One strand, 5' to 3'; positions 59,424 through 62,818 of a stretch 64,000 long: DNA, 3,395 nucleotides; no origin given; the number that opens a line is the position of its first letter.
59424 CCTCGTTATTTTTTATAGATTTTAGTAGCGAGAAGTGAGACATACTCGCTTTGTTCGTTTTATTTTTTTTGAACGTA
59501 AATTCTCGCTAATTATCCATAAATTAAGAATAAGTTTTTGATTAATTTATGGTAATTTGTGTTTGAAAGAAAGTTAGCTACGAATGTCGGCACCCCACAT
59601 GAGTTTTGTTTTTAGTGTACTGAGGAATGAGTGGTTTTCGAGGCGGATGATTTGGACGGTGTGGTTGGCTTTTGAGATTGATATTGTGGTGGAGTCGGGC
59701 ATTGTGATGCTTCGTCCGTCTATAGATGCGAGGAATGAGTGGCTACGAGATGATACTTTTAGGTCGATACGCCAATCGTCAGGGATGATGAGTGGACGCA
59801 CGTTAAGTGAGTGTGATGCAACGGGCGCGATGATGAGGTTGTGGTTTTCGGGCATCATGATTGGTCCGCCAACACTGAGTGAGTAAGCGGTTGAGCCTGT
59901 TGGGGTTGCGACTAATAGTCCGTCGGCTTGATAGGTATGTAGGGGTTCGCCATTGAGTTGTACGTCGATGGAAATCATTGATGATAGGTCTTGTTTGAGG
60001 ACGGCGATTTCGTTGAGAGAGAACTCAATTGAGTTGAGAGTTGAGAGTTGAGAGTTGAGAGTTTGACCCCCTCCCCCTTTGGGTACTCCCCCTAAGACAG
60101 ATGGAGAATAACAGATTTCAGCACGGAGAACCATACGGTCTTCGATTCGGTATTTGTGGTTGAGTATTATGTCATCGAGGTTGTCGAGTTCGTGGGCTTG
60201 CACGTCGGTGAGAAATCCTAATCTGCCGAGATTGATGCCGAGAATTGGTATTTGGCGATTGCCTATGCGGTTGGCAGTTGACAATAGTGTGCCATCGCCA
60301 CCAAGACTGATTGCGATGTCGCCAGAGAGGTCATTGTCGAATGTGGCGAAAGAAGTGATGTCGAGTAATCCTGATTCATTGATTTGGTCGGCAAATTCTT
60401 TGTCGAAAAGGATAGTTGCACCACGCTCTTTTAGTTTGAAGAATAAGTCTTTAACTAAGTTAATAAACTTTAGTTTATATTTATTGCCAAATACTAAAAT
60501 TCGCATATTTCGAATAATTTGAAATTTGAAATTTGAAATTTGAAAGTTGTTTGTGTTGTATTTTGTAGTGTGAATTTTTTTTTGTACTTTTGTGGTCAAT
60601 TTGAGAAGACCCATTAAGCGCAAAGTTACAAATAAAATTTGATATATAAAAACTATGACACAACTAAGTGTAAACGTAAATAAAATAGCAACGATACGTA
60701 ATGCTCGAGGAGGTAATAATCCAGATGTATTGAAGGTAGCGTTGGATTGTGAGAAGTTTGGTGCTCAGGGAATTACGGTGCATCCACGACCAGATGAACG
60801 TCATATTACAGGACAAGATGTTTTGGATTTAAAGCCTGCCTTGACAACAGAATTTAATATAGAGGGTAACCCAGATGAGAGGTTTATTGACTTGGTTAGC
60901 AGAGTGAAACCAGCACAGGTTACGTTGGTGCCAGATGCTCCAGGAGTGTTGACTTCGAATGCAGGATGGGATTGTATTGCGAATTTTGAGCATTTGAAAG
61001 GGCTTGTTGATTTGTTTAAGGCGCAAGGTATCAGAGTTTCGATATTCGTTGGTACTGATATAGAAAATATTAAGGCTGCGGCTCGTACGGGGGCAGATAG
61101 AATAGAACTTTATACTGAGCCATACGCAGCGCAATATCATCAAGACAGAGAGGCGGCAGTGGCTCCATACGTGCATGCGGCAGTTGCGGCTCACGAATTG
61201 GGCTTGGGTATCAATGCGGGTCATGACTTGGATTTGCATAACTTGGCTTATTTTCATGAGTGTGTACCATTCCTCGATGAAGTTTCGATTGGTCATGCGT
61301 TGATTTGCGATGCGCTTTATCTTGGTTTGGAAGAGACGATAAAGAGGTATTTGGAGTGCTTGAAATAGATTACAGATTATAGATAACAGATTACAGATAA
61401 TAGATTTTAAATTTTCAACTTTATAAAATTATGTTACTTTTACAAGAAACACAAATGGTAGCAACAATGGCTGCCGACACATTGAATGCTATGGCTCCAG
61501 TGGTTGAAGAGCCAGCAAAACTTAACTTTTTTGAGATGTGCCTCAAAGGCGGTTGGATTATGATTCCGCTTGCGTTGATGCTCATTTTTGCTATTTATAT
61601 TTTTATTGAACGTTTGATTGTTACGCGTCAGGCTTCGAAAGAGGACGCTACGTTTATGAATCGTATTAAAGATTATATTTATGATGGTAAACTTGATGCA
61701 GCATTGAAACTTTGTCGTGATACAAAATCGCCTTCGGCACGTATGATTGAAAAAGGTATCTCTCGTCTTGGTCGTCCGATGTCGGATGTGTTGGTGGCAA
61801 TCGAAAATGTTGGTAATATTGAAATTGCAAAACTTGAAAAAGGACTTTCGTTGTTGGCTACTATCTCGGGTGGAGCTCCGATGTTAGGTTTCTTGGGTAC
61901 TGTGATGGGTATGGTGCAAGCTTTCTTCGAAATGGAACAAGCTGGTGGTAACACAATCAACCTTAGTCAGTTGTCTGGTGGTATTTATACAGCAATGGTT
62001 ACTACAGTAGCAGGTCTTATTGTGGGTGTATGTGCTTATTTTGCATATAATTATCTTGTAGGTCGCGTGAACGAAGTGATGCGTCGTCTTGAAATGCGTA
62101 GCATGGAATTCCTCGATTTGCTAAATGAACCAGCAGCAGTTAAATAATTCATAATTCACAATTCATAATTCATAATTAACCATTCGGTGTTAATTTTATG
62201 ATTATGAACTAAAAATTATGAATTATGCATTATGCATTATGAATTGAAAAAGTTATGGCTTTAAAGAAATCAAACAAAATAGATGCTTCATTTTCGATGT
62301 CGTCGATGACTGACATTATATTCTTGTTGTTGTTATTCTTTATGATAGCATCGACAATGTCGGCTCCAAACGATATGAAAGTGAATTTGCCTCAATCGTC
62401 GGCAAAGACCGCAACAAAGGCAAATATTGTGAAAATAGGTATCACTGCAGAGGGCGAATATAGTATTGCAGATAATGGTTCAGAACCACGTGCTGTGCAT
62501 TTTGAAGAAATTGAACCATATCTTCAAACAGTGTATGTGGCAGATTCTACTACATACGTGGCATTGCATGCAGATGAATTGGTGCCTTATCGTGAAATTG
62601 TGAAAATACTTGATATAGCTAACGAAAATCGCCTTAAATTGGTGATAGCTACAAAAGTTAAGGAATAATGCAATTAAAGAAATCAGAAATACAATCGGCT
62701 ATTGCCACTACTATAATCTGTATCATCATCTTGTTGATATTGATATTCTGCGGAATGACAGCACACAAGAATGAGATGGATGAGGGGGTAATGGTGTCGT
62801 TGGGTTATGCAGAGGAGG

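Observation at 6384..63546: Intergenic DNA is built almost entirely from phase-locked tandem heptanucleotide arrays of at least eight families (STRR-like architecture in a Bacteroidota genome)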

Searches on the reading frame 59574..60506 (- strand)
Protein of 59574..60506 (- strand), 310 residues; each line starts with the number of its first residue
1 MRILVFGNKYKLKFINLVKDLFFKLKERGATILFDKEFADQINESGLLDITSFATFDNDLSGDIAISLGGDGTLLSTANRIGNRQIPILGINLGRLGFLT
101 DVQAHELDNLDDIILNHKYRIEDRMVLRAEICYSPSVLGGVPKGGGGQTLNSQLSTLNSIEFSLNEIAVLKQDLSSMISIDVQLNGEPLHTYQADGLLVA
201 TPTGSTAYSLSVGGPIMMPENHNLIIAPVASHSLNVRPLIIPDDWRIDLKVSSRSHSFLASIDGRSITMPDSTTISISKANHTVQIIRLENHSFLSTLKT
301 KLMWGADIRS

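Call 35: search_solved_structures(query=window:59574-60506:-, show_alignments=2)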
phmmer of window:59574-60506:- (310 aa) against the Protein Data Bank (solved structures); distinct sequences matched with E-value up to 0.001: 21.
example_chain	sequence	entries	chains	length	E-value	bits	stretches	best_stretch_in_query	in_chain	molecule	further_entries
7mh7_A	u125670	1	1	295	2.8e-37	131.7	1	62-307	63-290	NAD kinase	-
7qvs_A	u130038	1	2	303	3.1e-37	131.6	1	62-307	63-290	NAD kinase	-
1u0r_A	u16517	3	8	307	1e-35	126.6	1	63-301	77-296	Inorganic polyphosphate/ATP-NAD kinase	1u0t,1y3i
1y3h_A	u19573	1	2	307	1e-35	126.6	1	63-301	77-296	Inorganic polyphosphate/ATP-NAD kinase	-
4hao_A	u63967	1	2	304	3.3e-35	125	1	21-306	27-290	Probable inorganic polyphosphate/ATP-NAD kinase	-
2an1_A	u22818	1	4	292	5.4e-35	124.3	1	25-305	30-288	putative kinase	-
1yt5_A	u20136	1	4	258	5.1e-29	104.6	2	162-307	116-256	inorganic polyphosphate/ATP-NAD kinase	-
9cr4_A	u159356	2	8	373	5.7e-25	91.3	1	50-281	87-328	NAD kinase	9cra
3pfn_A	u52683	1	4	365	1.7e-24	89.8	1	53-267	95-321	NAD kinase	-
8kgc_A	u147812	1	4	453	2.7e-24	89.1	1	53-267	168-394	NAD kinase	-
9cr3_A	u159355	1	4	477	3.1e-24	88.9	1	53-267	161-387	NAD kinase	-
3afo_A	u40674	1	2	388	8e-23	84.3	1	62-256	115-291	NADH kinase POS5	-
1suw_A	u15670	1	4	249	1.6e-18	70.1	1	162-250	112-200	Probable inorganic polyphosphate/ATP-NAD kinase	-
1z0s_A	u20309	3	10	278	2.4e-18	69.6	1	162-250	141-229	Probable inorganic polyphosphate/ATP-NAD kinase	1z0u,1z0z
5eji_A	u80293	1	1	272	3.4e-16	62.6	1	53-279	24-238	NAD kinase 1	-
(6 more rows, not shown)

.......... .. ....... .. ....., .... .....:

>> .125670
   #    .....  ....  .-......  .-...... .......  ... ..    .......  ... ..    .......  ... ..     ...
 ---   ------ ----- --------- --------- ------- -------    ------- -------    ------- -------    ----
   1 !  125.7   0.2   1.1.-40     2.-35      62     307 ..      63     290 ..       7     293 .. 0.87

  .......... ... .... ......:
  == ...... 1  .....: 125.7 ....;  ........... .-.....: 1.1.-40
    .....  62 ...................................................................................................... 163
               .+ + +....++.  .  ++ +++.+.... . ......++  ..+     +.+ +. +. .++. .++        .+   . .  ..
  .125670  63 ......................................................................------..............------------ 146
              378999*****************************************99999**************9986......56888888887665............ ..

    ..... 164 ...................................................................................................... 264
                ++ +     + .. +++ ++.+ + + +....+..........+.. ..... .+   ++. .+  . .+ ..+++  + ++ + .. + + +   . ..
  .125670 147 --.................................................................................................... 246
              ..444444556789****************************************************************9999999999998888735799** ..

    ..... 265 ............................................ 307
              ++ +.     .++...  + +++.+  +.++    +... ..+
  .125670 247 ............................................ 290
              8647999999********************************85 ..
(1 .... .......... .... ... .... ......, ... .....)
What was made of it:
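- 60031..60100 (-): TCAACTC x4.7 plus a degenerate element-A core, in frame inside nadK (….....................…). An 18-residue insertion relative to PDB NAD kinases (call 35).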

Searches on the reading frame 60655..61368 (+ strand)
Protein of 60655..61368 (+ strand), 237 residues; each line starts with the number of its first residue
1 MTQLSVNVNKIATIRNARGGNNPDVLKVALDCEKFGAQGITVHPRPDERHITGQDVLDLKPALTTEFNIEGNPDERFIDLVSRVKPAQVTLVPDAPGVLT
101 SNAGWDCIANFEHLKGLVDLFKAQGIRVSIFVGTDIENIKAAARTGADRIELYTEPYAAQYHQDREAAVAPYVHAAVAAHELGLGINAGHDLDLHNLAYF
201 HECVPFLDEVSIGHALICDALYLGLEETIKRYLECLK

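Call 39: find_encoding_contigs(protein=window:60655-61368:+, flank=2500, max_places=10)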
Protein window:60655-61368:+ (237 aa): 2 contigs read that carry it; 2 places shown.
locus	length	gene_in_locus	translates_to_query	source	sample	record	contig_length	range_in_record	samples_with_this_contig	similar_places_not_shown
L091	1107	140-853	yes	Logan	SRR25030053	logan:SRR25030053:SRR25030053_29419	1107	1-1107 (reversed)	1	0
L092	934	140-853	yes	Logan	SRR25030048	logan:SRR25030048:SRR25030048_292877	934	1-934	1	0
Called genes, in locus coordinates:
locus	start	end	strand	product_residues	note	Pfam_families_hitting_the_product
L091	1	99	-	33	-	?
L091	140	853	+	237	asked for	PF03740:PdxJ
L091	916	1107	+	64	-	?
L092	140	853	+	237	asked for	PF03740:PdxJ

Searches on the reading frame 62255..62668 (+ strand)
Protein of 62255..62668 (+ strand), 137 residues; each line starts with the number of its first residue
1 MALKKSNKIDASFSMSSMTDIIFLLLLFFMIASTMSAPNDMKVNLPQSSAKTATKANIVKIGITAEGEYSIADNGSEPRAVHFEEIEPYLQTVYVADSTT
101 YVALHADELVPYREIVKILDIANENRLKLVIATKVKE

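Call 42: find_encoding_contigs(protein=window:62255-62668:+, flank=5000, max_places=10)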
Protein window:62255-62668:+ (137 aa): 23 contigs read that carry it; 10 places shown.
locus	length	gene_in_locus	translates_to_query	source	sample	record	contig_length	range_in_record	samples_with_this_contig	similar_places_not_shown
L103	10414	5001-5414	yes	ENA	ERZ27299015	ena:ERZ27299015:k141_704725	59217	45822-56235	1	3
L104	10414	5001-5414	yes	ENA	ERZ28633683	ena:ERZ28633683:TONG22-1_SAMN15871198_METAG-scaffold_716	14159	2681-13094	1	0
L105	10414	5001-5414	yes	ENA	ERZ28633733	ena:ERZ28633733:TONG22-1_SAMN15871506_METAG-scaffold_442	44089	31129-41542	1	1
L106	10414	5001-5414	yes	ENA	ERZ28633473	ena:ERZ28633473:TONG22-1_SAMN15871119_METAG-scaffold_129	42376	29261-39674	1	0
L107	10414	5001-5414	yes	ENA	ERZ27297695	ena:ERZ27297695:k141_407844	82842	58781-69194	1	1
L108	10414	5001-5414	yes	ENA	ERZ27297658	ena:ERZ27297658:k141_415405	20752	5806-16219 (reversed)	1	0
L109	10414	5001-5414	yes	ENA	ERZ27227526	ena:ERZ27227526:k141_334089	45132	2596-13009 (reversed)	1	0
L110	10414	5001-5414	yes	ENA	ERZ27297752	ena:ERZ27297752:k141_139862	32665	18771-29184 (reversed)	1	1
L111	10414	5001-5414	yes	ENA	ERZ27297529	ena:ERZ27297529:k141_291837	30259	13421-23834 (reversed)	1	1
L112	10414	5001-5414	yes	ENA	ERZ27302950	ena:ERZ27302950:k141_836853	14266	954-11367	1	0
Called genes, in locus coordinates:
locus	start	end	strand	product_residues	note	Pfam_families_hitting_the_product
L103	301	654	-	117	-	PF06291:Lambda_Bor (weak)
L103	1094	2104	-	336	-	PF00551:Formyl_trans_N, PF02911:Formyl_trans_C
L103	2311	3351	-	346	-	PF01513:NAD_kinase, PF20143:NAD_kinase_C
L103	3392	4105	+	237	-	PF03740:PdxJ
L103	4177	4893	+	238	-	PF01618:MotA_ExbB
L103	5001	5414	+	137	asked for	PF02472:ExbD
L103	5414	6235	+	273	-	-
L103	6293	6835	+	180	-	PF01965:DJ-1_PfpI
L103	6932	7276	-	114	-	PF03840:SecG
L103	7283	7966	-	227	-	-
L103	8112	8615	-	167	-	PF04390:LptE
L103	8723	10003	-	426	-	PF00158:Sigma54_activat, PF14532:Sigma54_activ_2, PF07724:AAA_2 (faint), PF07728:AAA_5 (weak), PF25601:AAA_lid_14, PF02954:HTH_8, PF18024:HTH_50 (weak)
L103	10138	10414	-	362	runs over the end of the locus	PF00389:2-Hacid_dh, PF02826:2-Hacid_dh_C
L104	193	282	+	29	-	-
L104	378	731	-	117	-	PF06291:Lambda_Bor (weak)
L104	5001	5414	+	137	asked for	PF02472:ExbD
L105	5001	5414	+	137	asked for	PF02472:ExbD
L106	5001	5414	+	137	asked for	PF02472:ExbD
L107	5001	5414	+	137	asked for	PF02472:ExbD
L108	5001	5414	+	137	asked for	PF02472:ExbD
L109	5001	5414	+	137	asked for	PF02472:ExbD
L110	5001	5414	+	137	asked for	PF02472:ExbD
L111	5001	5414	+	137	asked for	PF02472:ExbD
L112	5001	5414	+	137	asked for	PF02472:ExbD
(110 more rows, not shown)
